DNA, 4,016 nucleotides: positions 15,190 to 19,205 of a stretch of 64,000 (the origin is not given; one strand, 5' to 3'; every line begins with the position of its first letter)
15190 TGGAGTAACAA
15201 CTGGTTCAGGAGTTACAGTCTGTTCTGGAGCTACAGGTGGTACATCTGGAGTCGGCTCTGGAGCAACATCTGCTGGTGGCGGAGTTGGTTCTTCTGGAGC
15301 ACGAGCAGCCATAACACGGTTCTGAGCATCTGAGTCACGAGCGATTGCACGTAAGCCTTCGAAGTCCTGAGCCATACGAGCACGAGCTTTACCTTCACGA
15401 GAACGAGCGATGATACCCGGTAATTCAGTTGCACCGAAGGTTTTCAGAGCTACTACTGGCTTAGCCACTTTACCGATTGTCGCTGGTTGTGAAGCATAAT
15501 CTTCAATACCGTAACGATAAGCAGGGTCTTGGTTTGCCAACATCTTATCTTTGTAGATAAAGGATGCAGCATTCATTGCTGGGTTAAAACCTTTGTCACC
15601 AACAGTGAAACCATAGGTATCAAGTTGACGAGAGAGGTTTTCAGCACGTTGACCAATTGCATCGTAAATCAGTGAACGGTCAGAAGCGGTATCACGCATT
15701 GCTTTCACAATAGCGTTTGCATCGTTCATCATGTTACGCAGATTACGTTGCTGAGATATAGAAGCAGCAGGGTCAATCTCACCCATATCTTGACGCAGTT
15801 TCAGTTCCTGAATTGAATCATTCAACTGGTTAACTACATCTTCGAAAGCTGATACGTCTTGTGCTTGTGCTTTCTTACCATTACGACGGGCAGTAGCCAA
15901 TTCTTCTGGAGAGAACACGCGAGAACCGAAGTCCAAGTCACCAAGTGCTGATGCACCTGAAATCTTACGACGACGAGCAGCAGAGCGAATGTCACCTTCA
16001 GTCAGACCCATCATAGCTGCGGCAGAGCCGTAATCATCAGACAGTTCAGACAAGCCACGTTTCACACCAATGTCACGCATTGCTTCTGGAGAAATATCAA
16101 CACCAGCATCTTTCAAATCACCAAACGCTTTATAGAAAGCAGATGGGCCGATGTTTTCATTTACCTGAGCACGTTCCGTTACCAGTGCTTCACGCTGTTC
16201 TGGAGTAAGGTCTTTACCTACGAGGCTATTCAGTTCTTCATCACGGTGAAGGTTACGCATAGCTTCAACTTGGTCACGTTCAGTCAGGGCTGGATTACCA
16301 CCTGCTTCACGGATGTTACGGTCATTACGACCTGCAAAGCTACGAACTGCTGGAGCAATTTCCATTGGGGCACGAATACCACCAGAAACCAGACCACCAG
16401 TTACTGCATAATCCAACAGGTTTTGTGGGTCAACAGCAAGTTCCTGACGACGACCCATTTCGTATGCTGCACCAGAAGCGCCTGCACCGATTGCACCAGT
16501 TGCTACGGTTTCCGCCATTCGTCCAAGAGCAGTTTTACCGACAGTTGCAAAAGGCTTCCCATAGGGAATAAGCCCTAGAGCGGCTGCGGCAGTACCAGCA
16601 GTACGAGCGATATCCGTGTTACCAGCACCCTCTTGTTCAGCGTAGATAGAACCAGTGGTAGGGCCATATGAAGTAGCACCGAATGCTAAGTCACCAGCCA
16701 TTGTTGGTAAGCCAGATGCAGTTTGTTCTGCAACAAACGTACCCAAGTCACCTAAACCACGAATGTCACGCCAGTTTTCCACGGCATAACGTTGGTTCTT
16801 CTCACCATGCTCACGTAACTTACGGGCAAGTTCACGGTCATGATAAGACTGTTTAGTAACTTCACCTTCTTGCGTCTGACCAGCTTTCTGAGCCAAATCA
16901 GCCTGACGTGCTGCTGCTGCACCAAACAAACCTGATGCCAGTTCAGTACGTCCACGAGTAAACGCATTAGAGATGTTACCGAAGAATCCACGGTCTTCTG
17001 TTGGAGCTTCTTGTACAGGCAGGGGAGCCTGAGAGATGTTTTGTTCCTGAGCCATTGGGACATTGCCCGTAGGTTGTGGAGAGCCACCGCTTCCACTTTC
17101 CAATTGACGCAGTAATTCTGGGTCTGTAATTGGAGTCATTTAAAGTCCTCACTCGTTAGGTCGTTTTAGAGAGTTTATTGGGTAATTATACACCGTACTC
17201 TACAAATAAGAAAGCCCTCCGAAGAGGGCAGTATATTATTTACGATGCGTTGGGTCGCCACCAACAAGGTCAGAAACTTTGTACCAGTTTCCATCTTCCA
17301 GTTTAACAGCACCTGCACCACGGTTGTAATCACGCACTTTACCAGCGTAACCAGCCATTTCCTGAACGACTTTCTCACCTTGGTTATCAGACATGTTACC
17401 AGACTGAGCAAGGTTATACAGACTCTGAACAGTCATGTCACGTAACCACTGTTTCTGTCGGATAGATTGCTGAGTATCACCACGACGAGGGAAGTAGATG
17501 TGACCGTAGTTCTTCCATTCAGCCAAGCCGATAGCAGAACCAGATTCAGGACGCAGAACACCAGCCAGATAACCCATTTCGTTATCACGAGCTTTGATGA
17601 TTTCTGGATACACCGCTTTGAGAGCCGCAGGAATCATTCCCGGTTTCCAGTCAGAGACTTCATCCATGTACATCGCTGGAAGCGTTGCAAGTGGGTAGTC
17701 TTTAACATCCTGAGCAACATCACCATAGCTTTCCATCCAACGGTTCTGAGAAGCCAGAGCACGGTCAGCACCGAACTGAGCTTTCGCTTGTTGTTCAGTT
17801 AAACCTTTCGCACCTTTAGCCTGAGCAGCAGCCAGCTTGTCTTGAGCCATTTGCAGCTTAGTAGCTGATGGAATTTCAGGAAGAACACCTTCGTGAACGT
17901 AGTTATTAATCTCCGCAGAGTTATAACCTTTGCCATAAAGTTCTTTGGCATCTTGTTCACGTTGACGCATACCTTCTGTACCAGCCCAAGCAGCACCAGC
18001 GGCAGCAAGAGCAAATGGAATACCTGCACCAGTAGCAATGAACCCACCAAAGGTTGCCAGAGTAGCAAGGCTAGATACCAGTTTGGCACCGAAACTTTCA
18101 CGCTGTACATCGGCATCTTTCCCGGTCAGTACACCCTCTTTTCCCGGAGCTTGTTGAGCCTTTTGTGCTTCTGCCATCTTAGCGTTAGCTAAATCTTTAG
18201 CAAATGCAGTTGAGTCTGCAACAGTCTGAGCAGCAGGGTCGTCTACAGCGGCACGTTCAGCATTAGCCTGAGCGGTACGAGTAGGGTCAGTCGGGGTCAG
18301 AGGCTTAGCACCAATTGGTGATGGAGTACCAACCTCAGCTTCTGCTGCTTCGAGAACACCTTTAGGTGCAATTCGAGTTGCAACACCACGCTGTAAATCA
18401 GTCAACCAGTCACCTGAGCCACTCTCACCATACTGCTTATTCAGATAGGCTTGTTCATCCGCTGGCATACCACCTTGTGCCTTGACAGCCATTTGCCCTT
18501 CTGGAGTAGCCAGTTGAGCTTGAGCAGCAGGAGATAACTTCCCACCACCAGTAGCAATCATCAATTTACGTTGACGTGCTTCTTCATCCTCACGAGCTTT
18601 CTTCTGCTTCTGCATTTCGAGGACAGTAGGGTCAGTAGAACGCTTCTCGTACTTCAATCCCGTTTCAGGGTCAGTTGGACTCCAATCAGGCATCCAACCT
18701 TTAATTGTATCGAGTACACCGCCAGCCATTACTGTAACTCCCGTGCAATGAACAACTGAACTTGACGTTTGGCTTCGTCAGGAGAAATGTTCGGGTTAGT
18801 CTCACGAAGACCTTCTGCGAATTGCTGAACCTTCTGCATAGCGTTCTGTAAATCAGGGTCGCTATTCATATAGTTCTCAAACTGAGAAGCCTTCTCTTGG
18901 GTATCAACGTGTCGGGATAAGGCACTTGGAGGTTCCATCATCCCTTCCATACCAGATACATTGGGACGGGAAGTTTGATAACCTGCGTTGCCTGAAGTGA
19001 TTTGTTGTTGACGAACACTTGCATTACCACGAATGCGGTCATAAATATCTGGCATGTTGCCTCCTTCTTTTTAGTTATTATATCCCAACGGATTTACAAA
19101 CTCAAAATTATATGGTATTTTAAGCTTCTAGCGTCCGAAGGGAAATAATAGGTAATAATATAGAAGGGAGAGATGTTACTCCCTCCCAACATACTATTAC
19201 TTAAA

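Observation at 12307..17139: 1610-aa virion protein with modular architecture ending in a peptidoglycan-cleaving domain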

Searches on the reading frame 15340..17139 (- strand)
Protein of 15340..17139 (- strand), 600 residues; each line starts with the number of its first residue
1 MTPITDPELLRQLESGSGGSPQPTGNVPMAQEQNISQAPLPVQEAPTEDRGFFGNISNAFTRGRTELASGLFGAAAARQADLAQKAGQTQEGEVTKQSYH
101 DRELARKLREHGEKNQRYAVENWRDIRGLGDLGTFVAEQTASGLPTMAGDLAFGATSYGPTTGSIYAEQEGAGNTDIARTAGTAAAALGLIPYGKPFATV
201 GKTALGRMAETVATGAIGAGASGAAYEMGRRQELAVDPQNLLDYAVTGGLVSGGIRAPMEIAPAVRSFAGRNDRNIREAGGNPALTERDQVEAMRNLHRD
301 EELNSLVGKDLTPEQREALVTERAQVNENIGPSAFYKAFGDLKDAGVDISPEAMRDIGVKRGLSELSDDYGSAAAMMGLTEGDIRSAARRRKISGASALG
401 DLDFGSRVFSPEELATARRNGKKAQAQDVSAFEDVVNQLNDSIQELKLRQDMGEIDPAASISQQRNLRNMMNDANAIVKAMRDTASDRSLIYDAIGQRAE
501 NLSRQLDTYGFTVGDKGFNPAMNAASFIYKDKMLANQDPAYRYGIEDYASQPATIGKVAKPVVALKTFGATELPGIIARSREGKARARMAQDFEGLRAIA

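Call 62: search_protein_representatives(alignment_id=A2)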
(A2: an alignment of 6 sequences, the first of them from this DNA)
Query: 6 sequences, 599 profile positions. Proteins with E-value up to 0.001 (for the whole library): 8; up to 1e-10: 8; up to 1e-30: 8. The best 8 are listed.
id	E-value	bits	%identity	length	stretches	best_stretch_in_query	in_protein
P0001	0.0e+00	1116.5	-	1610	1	1-599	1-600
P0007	0.0e+00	1076.5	-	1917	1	1-599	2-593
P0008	5.0e-299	1009.5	-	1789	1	3-599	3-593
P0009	1.8e-276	935.0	-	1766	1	7-599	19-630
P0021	1.1e-216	737.6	-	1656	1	31-599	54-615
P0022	1.7e-190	651.1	-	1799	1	20-599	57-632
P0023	3.3e-45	171.2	-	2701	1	100-599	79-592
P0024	3.8e-38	147.9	-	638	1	31-598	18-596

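Call 65: search_protein_families(library=pfam, proteins=[P0021, P0022, P0023, P0024], max_evalue=0.01)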
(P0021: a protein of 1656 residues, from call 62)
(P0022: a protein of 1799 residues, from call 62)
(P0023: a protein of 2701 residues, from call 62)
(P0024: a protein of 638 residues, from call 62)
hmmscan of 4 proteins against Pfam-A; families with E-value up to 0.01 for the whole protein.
P0021 (1656 aa): 0 families

P0022 (1799 aa): 0 families

P0023 (2701 aa): 1 family
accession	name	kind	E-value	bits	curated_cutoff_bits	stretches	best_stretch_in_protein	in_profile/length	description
PF13518.12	HTH_28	-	0.0054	17.2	25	0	1629-1663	4-38/52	Helix-turn-helix domain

P0024 (638 aa): 0 families

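Call 66: find_encoding_contigs(protein=P0023, flank=10000, max_places=2)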
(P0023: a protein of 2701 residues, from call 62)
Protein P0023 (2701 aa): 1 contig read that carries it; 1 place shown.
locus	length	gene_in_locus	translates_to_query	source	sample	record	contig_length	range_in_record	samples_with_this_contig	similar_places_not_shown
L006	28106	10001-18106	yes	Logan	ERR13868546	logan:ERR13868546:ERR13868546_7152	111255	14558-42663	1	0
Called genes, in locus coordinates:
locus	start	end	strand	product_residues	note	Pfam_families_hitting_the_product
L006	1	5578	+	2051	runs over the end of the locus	-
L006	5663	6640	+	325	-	-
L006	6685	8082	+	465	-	-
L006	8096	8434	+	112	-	-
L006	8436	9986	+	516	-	-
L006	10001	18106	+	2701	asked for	-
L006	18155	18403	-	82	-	PF13876:Phage_gp49_66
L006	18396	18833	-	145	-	PF05367:Phage_endo_I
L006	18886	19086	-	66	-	-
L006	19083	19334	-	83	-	-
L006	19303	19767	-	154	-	-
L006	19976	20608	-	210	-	-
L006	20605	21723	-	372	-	PF01068:DNA_ligase_A_M, PF14743:DNA_ligase_OB_2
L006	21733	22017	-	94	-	-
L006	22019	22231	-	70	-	-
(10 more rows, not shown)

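Call 101: predict_structure(alignment_id=A6)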
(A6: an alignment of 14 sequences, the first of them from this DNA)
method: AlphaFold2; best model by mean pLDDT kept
length: 600 residues; sequences in the alignment: 14
mean_pLDDT: 57.7   pTM: 0.51
mean pLDDT of the five models: 57.7, 56.2, 55.0, 53.6, 51.1
residues with pLDDT >= 90: 53; 70-90: 179; 50-70: 67; < 50: 301
segments of 3 or more residues with pLDDT < 50: 1-5, 15-81, 93-173, 175-230, 232-261, 395-408, 545-582, 595-597
pLDDT, mean of each block of 10 residues (from residue 1): 49 43 30 29 31 32 34 40 52 45 45 39 35 33 29 28 39 46 38 29 31 33 44 42 36 29 59 76 73 79 82 81 87 90 84 83 81 84 73 48 42 74 88 90 91 87 90 91 68 87 90 82 92 80 52 38 36 40 54 50
secondary structure, 60 per line:
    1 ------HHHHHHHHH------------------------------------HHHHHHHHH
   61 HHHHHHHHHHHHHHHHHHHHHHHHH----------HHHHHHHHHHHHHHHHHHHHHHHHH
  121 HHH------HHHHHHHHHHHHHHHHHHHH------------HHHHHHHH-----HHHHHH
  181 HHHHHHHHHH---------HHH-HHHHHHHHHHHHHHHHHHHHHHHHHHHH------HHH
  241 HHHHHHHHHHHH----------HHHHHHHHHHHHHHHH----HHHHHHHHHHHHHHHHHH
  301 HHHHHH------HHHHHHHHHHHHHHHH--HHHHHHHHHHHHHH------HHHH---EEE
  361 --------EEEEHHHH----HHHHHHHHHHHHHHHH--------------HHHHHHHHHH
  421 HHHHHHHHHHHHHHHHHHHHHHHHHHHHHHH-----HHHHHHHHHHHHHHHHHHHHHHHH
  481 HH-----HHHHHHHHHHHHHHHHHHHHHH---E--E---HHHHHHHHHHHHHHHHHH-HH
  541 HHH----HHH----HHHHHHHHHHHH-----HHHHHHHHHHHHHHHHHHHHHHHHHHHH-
elements in order: H7-15 H52-85 H96-123 H130-149 H162-169 H175-190 H204-231 H238-252 H263-278 H283-306 H313-328 H331-344 H351-354 E358-360 E369-372 H373-376 H381-396 H411-451 H457-482 H488-509 H520-537 H539-543 H555-566 H572-599

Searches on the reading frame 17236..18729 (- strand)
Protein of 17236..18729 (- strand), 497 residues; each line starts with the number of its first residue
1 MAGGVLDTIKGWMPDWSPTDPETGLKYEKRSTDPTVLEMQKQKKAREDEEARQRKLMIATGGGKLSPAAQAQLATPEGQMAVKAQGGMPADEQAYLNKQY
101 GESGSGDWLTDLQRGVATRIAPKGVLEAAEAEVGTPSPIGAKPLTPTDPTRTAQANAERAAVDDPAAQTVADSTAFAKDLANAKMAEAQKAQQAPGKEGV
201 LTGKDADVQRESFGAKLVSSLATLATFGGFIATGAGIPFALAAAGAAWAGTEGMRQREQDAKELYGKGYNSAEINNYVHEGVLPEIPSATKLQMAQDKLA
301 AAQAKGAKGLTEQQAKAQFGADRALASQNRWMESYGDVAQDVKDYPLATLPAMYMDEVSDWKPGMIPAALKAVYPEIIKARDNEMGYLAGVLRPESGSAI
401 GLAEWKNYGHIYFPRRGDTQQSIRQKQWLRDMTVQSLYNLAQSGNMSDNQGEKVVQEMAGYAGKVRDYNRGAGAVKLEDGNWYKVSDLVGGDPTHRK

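Call 10: search_protein_families(library=phrogs, proteins=[window:17236-18729:-], max_evalue=0.001)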
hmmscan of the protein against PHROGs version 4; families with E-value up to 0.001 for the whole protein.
window:17236-18729:- (497 aa): 1 family
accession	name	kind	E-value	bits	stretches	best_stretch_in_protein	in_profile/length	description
phrog_35431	-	unknown function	1.1e-10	41.7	1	296-446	359-510/546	-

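Call 69: search_protein_families(library=pfam, proteins=[window:17236-18729:-], max_evalue=0.1)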
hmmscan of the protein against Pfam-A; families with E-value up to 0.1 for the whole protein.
window:17236-18729:- (497 aa): 0 families

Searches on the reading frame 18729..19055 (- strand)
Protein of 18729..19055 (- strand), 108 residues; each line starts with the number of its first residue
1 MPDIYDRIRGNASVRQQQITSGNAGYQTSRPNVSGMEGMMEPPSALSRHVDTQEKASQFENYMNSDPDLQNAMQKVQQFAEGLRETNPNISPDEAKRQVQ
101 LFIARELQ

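Call 10: search_protein_families(library=phrogs, proteins=[window:18729-19055:-], max_evalue=0.001)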
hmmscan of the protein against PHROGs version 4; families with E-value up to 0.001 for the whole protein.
window:18729-19055:- (108 aa): 0 families

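Call 69: search_protein_families(library=pfam, proteins=[window:18729-19055:-], max_evalue=0.1)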
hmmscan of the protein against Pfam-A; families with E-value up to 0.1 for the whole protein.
window:18729-19055:- (108 aa): 1 family
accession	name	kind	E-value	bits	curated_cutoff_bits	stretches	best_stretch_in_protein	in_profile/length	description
PF08690.15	GET2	-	0.041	14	25.5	1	9-100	21-109/309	GET complex subunit GET2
